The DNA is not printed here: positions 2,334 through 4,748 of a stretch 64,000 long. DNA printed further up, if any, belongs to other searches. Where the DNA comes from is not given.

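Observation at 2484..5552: AT-rich two-gene cassette (2-TM coiled-coil protein + P-loop NTPase with Zn-ribbon and wHTH): candidate undescribed defence/abortive-infection module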

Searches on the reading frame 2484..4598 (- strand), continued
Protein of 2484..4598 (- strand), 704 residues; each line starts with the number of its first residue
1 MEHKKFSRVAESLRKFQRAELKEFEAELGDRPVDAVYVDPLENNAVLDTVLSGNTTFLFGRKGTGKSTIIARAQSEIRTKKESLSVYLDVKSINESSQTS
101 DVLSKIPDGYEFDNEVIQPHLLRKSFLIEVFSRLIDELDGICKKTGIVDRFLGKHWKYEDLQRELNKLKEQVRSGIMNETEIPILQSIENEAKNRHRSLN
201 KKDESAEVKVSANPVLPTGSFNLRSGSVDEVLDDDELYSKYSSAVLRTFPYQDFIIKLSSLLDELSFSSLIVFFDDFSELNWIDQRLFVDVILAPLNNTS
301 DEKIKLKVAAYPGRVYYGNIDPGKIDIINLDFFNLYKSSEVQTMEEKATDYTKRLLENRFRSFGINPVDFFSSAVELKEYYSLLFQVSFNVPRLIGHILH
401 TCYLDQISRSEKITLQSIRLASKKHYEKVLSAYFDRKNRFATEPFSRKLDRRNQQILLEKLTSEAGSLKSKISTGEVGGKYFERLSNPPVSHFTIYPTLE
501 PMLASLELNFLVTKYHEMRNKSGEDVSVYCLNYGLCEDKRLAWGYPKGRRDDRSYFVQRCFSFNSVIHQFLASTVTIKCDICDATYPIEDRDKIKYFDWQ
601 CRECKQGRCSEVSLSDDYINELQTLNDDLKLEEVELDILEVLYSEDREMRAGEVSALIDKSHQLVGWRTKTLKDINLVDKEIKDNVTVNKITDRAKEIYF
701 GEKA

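Call 54: search_dna_similar(query=window:2484-4598:-, collection=phages, mode=protein, max_rows=15)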
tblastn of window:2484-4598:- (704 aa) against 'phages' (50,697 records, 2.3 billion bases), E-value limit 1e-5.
Records with a match: 2; places in all: 2; records where one place covers at least 80% of the query: 0.
Best place of each record, by identity: <60% 2.
By first word of the organism name: Vibrio 2.
By host as written in the record: - 1; Vibrio cholerae 1.
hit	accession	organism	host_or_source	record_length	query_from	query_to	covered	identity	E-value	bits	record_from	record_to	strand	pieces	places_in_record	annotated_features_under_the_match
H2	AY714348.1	Vibrio phage KSF1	-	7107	5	108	15%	47.3%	6e-15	85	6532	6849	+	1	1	ORF XIII: hypothetical protein | ORF XII: hypothetical protein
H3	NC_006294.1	Vibrio phage KSF1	Vibrio cholerae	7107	5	108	15%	47.3%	6e-15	85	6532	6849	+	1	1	hypothetical protein (x2)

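Call 65: find_related_loci(query=A1, collection=viral_contigs, flank=8000)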
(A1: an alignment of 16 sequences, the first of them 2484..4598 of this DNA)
Query A1 (704 aa) in viral_contigs; peptide patterns used: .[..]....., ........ (x = any residue, [..] = any of these).
124 stretches matched a pattern; 6 encode a relative of the query (tblastn E <= 1e-3); 6 distinct loci.
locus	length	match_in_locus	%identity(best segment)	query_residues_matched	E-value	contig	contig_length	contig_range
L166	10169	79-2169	36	4-704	1e-126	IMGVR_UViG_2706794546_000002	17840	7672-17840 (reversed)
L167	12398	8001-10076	36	6-702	5e-119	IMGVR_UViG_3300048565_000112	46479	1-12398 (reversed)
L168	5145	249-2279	35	6-678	8e-117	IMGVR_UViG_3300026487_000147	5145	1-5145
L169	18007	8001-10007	31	6-680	9e-91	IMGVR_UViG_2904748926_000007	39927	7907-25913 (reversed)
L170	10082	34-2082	33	6-702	2e-104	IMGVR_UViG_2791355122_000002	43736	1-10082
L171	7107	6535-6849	48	6-108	2e-19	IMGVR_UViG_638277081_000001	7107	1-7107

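Call 70: search_protein_families(library=pfam, proteins=[P0081, P0112, P0033, P0096], max_evalue=5)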
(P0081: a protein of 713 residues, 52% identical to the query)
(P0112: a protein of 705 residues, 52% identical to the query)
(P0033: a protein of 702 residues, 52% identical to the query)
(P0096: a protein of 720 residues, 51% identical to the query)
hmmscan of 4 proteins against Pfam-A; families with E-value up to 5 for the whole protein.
P0081 (713 aa): 25 families
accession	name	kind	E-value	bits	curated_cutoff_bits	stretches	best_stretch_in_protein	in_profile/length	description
PF01022.26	HTH_5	-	0.0011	19.2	22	1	635-679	5-47/47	Bacterial regulatory protein, arsR family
PF24389.1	ORC-CDC6-like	-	0.0014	17.9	27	1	29-170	12-163/571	ORC-CDC6-like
PF20720.3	nSTAND3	-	0.0066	16.6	27.2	1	45-110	9-74/155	Novel STAND NTPase 3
PF13191.12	AAA_16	-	0.0074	17.2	32.6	1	55-230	26-104/167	AAA ATPase domain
PF01047.28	MarR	-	0.019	15.3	24.6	1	645-684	15-54/59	MarR family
PF02463.25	SMC_N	-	0.023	14.6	40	1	53-464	24-187/220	RecF/RecN/SMC N terminal domain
PF13401.12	AAA_22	-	0.029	15.1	27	1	56-93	8-44/130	AAA domain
PF00005.33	ABC_tran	-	0.032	15.3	25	1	54-87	12-45/137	ABC transporter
PF13412.12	HTH_24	-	0.045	13.8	21.9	1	634-677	5-47/48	Winged helix-turn-helix DNA-binding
PF12802.13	MarR_2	-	0.052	14.2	27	1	631-682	4-55/61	MarR family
PF13555.12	AAA_29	-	0.062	13.5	27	1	53-70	22-39/61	P-loop containing region of AAA domain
PF03193.22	RsgA_GTPase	-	0.063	13.5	30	1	47-85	100-138/174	RsgA GTPase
PF25199.1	nSTAND_NTPase5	-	0.073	13.3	34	1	54-91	42-79/145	Novel STAND NTPase 5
PF06414.18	Zeta_toxin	-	0.12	12.2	22.3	1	56-94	19-58/199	Zeta toxin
PF13173.12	AAA_14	-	0.13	12.7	27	1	54-97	3-46/129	AAA domain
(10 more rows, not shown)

P0112 (705 aa): 13 families
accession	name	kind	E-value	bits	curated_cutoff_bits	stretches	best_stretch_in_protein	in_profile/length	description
PF13191.12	AAA_16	-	0.0066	17.4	32.6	1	48-94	17-52/167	AAA ATPase domain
PF05673.19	DUF815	-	0.047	13.3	23.8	1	51-97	51-96/249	Protein of unknown function (DUF815)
PF00005.33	ABC_tran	-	0.048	14.7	25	1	49-108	7-67/137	ABC transporter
PF16622.11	zf-C2H2_11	-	0.051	13.7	27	1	578-591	2-15/29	zinc-finger C2H2-type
PF13555.12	AAA_29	-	0.054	13.7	27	1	52-70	22-39/61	P-loop containing region of AAA domain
PF03266.21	NTPase_1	-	0.069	13.4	23.9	1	57-80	3-26/168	NTPase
PF01155.25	HypA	-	0.1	13.1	28.9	1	578-616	68-100/112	Hydrogenase/urease nickel incorporation, metallochaperone, hypA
PF13401.12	AAA_22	-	0.15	12.8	27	1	56-92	8-43/130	AAA domain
PF03193.22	RsgA_GTPase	-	0.17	12.2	30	1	46-82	99-135/174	RsgA GTPase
PF06414.18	Zeta_toxin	-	0.19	11.6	22.3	1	56-89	19-52/199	Zeta toxin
PF01637.24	ATPase_2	-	1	9.6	33.2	1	55-130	22-90/225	ATPase domain predominantly from Archaea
PF07282.18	Cas12f1-like_TNB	-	1.5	9.5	26.3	1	565-609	13-47/60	Cas12f1-like, TNB domain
PF13719.11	Zn_ribbon_5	-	2.8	8.2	29.3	0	581-609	3-32/37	zinc-ribbon domain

P0033 (702 aa): 11 families
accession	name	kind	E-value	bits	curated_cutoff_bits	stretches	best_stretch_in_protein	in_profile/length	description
PF01155.25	HypA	-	0.0056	17.1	28.9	1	574-614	68-102/112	Hydrogenase/urease nickel incorporation, metallochaperone, hypA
PF13191.12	AAA_16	-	0.0085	17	32.6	1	50-81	19-52/167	AAA ATPase domain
PF25199.1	nSTAND_NTPase5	-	0.0085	16.4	34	1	53-88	41-76/145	Novel STAND NTPase 5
PF24389.1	ORC-CDC6-like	-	0.0086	15.3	27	1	36-145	19-129/571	ORC-CDC6-like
PF03193.22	RsgA_GTPase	-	0.014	15.7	30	1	46-85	99-138/174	RsgA GTPase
PF00005.33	ABC_tran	-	0.099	13.7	25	1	52-119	10-72/137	ABC transporter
PF12802.13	MarR_2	-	0.11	13.1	27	1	634-688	6-60/61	MarR family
PF12775.13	AAA_7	-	0.12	12.3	25.8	1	46-84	25-64/181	P-loop containing dynein motor region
PF13555.12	AAA_29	-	0.14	12.4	27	1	54-70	23-39/61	P-loop containing region of AAA domain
PF13604.12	AAA_30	-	0.24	11.6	27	1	46-85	9-50/191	AAA domain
PF09723.15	Zn_ribbon_8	-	1.1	9.7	34.4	1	578-608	7-36/41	Zinc ribbon domain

P0096 (720 aa): 25 families
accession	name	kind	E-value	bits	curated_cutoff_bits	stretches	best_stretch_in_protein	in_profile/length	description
PF01047.28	MarR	-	0.0014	18.9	24.6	1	633-681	3-50/59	MarR family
PF12802.13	MarR_2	-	0.0016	19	27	1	631-686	3-58/61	MarR family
PF10058.14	Zn_ribbon_10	-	0.002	18.3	24.2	1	573-605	19-51/54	ER junction formation factor lunapark, zinc ribbon finger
PF12840.13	HTH_20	-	0.0026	18.1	27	1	630-679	1-49/51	Helix-turn-helix domain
PF01022.26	HTH_5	-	0.0034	17.7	22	1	632-680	1-47/47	Bacterial regulatory protein, arsR family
PF13412.12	HTH_24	-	0.0043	17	21.9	1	631-679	1-48/48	Winged helix-turn-helix DNA-binding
PF08461.16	HTH_12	-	0.013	15.9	21.4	1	637-682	2-52/66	Ribonuclease R winged-helix domain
PF13717.11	Zn_ribbon_4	-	0.022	15.1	30.3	1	577-593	3-19/36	zinc-ribbon domain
PF03193.22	RsgA_GTPase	-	0.023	15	30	1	47-85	100-138/174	RsgA GTPase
PF13463.12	HTH_27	-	0.024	15.3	22.2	1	632-695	2-68/68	Winged helix DNA-binding domain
PF13555.12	AAA_29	-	0.028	14.6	27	1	46-70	16-39/61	P-loop containing region of AAA domain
PF13191.12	AAA_16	-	0.043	14.8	32.6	1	54-152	25-104/167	AAA ATPase domain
PF25213.1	HVO_A0261_N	-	0.043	14.1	35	1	637-680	15-56/86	HVO_A0261 N-terminal domain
PF25199.1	nSTAND_NTPase5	-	0.043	14.1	34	1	53-87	41-74/145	Novel STAND NTPase 5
PF08274.17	Zn_Ribbon_YjdM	-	0.045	14.2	30.8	1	578-604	4-25/30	PhnA Zinc-Ribbon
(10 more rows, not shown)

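Call 108: search_protein_families(library=ncbifam, alignment_id=A2, max_evalue=0.001)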
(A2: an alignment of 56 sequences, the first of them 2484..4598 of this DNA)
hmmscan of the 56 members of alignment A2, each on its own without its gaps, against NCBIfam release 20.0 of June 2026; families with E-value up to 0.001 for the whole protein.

A. member 1, window:2484-4598:- (704 aa): 2 families
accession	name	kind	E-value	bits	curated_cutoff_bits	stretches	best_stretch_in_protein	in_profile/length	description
NF047389.1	ATPase_Sll1717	subfamily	2.1e-10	40.3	75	1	30-434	10-358/454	P-loop ATPase, Sll1717 family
NF053860.1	DS41_1_antiphage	equivalog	1.5e-08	34.1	370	1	23-278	9-226/448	anti-phage protein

B. families by the number of members that match (of 56 scanned): 6 families
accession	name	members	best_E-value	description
NF047389.1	ATPase_Sll1717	55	4.3e-14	P-loop ATPase, Sll1717 family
NF053860.1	DS41_1_antiphage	24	8.5e-10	anti-phage protein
NF040939.2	trans_reg_lrs14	7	1.6e-05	Lrs14 family HTH-type transcriptional regulator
NF053606.1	Sta1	4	0.00032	Sta1 family transcriptional regulator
NF033788.1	HTH_metalloreg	3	0.00057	metalloregulator ArsR/SmtB family transcription factor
TIGR01884.1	cas_HTH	1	0.00067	CRISPR-associated CARF protein Csa3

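Call 109: search_protein_representatives(alignment_id=A2)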
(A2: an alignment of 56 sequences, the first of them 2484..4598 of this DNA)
Query: 56 sequences, 705 profile positions. Proteins with E-value up to 0.001 (for the whole library): 570; up to 1e-10: 418; up to 1e-30: 207. The best 150 are listed.
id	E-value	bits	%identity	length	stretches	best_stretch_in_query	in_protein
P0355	0.0e+00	1098.8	-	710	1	1-702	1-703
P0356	2.4e-294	994.8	-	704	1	2-702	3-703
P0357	3.1e-234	796.1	-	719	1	1-701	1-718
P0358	2.0e-218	743.8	-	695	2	220-702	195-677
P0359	5.8e-199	679.5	-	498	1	1-490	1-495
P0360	1.8e-183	628.3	-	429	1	1-424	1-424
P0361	3.9e-171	587.5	-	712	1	1-702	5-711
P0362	1.8e-169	582.0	-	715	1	4-703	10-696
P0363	2.3e-162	558.5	-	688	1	10-702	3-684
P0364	3.0e-162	558.1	-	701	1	2-700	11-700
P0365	2.5e-160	551.8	-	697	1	4-699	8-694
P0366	1.0e-159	549.8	-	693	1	3-702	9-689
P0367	1.3e-156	539.5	-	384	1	1-380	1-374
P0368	3.1e-152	525.0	-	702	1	8-702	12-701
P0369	3.2e-152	525.0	-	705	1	3-694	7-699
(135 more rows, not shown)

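Call 112: fold_search(model_id=the predicted structure, library=viral)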
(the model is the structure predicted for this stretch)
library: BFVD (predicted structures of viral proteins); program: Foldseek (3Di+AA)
matches with E <= 10: 726; with E <= 0.001: 0
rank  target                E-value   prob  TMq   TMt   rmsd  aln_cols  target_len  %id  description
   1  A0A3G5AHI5            1.7e-03  1.00  0.28  0.35  16.0       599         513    9  Uncharacterized protein [Sylvanvirus sp.]
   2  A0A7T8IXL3            4.3e-03  0.87  0.15  0.19  20.9       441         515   12  (no name in the UniProt tables at hand)
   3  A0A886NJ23            4.9e-03  0.90  0.13  0.21  23.9       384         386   11  (no name in the UniProt tables at hand)
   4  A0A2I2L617            5.1e-03  0.90  0.18  0.23  28.7       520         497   13  ATPase AAA [Orpheovirus IHUMI-LCC2]
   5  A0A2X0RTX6            8.5e-03  0.87  0.13  0.23  22.9       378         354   11  B354L [African swine fever virus]
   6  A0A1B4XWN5            1.1e-02  1.00  0.23  0.44  14.2       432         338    8  Clamp loader subunit [Tenacibaculum phage pT24]
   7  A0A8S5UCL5            1.2e-02  0.91  0.15  0.18  17.7       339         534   12  REP HELICASE [Siphoviridae sp. ctgN495]
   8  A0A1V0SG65            1.9e-02  0.85  0.22  0.23  26.5       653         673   10  Replication factor C large subunit [Hokovirus HKV1]
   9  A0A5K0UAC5            2.0e-02  0.84  0.20  0.20  20.6       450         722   10  AAA+ ATPase domain-containing protein [Yasminevirus sp. GU-2018]
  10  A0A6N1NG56            2.0e-02  0.72  0.16  0.18  22.1       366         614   10  Vesicle-fusion atpase [Tupanvirus deep ocean]
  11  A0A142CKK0            2.3e-02  0.63  0.15  0.13  16.8       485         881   12  (no name in the UniProt tables at hand)
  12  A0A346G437            3.4e-02  0.99  0.24  0.43  12.2       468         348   11  (no name in the UniProt tables at hand)
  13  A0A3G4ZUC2            4.8e-02  0.98  0.23  0.29  14.2       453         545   11  Putative AAA family ATPase [Edafosvirus sp.]
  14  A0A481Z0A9            5.6e-02  0.89  0.17  0.17  10.0       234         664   11  AAA family ATPase [Mimivirus LCMiAC01]
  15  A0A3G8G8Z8            6.7e-02  0.20  0.11  0.12  22.7       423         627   12  (no name in the UniProt tables at hand)
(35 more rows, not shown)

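Call 113: find_encoding_contigs(protein=P0004, flank=6000, max_places=2)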
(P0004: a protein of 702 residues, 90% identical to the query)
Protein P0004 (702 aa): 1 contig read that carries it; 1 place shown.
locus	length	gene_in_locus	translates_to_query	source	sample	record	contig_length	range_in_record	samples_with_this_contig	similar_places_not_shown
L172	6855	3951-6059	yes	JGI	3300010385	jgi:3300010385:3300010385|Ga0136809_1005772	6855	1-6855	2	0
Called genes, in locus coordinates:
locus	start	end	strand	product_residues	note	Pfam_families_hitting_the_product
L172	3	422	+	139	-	?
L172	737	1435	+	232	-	-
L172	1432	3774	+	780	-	PF00270:DEAD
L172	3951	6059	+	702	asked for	-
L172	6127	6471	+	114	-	-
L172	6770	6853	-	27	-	?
